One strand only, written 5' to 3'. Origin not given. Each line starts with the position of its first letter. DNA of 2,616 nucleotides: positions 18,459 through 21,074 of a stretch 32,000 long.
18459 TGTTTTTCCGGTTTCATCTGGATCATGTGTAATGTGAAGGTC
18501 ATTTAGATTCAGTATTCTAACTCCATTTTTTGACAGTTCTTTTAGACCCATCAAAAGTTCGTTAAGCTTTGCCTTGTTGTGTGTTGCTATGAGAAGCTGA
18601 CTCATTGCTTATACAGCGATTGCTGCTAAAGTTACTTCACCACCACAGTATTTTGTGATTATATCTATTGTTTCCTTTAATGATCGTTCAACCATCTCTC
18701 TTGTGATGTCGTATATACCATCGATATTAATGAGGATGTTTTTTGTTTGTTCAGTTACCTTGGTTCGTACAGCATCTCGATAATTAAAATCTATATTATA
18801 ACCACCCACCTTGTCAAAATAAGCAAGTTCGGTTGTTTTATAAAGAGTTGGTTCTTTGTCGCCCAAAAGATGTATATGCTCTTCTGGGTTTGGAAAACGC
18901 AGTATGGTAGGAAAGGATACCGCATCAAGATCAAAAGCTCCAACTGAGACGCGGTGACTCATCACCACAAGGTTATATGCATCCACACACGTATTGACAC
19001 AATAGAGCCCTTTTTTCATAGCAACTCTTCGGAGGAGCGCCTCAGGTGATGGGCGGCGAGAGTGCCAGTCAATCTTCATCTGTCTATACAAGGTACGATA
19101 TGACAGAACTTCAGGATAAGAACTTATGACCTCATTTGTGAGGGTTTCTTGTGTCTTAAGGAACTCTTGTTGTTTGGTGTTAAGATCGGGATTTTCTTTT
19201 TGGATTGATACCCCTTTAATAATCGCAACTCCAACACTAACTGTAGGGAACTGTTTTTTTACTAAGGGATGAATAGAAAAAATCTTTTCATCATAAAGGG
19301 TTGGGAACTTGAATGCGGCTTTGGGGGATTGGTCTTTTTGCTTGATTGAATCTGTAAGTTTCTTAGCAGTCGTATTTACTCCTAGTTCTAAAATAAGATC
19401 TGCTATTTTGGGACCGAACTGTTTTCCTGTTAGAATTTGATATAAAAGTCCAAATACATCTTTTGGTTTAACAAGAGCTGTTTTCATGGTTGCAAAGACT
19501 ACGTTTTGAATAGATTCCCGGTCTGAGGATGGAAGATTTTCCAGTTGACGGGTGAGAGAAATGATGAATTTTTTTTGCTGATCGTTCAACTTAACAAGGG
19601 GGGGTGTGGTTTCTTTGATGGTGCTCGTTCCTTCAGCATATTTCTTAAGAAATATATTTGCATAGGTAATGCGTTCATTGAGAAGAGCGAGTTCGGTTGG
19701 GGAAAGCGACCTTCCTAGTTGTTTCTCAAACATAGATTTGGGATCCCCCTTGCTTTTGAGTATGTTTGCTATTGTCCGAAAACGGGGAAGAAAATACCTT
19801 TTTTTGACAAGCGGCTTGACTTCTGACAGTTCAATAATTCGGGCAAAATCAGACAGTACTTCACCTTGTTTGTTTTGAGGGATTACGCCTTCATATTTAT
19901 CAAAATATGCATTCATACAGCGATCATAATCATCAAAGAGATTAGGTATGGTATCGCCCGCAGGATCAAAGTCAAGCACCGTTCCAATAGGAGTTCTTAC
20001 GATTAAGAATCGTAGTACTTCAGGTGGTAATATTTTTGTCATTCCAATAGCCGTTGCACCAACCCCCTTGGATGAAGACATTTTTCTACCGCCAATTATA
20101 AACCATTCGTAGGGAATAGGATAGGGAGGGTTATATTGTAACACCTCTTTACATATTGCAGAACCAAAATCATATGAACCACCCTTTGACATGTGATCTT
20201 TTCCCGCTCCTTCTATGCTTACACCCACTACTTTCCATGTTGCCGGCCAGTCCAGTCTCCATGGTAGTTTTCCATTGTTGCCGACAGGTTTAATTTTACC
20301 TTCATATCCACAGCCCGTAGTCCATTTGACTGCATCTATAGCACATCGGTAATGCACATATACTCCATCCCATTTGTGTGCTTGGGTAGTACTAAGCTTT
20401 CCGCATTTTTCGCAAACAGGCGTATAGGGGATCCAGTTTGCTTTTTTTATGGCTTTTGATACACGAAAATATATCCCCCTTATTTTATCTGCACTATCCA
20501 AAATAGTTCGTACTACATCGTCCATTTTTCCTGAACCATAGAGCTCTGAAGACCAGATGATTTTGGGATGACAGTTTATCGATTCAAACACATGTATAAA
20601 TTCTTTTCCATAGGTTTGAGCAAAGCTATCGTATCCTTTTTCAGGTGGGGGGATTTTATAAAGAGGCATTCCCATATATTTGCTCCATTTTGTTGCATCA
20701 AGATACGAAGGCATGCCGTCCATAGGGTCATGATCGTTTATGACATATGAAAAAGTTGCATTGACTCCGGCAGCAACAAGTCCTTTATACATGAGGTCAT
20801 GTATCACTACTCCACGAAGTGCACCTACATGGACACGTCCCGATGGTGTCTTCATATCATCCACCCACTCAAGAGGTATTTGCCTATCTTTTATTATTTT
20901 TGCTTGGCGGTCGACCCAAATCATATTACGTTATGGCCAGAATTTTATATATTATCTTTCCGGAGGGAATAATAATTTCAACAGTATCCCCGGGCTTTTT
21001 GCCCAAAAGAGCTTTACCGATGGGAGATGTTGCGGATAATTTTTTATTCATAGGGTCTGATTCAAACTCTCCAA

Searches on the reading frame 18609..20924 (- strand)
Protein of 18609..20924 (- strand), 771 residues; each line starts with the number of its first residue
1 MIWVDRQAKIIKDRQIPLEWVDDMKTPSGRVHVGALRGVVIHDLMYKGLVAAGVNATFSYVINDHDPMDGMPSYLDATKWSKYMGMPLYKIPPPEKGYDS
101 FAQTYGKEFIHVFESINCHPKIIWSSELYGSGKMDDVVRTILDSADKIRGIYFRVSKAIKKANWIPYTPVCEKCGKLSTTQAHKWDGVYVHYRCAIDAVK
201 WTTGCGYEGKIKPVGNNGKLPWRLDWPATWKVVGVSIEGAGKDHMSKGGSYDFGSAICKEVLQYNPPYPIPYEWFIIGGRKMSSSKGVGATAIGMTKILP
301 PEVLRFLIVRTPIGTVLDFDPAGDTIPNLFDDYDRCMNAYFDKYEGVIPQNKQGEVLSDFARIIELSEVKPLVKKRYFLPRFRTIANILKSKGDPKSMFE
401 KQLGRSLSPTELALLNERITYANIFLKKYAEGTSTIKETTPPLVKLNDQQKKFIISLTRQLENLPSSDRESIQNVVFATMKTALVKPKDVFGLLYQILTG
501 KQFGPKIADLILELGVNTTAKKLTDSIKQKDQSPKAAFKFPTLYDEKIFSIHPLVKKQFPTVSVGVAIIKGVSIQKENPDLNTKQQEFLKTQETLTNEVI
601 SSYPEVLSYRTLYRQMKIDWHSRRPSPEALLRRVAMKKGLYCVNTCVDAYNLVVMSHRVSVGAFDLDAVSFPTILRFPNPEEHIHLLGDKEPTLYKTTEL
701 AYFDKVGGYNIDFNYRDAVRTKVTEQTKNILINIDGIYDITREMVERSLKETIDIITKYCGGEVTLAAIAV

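Call 6: search_protein_families(library=pfam, proteins=[window:18609-20924:-])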
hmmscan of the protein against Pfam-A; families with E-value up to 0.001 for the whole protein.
window:18609-20924:- (771 aa): 3 families
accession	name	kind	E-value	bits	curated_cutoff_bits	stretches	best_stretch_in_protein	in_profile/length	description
PF01921.24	tRNA-synt_1f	-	2.3e-85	287.1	27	1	3-368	3-358/360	tRNA synthetases class I (K)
PF03483.22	B3_4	-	4e-20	72.6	29.3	1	610-761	3-174/174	B3/4 domain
PF19269.4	Anticodon_2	-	4.8e-08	33.9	23.6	1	443-525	51-139/141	Anticodon binding domain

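Call 9: search_protein_families(library=ncbifam, proteins=[window:18609-20924:-], max_evalue=0.01)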
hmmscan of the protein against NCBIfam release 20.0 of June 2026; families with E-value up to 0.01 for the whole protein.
window:18609-20924:- (771 aa): 4 families
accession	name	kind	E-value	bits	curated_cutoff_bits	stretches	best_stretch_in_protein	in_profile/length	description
TIGR00467.1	lysS_arch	equivalog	2.8e-100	336.3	147.55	1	2-523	2-511/515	lysine--tRNA ligase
NF001968.0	PRK00750.1-2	equivalog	3.1e-37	128.2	648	1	27-529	45-525/528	lysine--tRNA ligase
TIGR00464.1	gltX_bact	equivalog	7.3e-05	21.8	289.95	1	444-527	382-468/470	glutamate--tRNA ligase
TIGR00472.1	pheT_bact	equivalog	0.0046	15.2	402.65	1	615-732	222-336/798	phenylalanine--tRNA ligase subunit beta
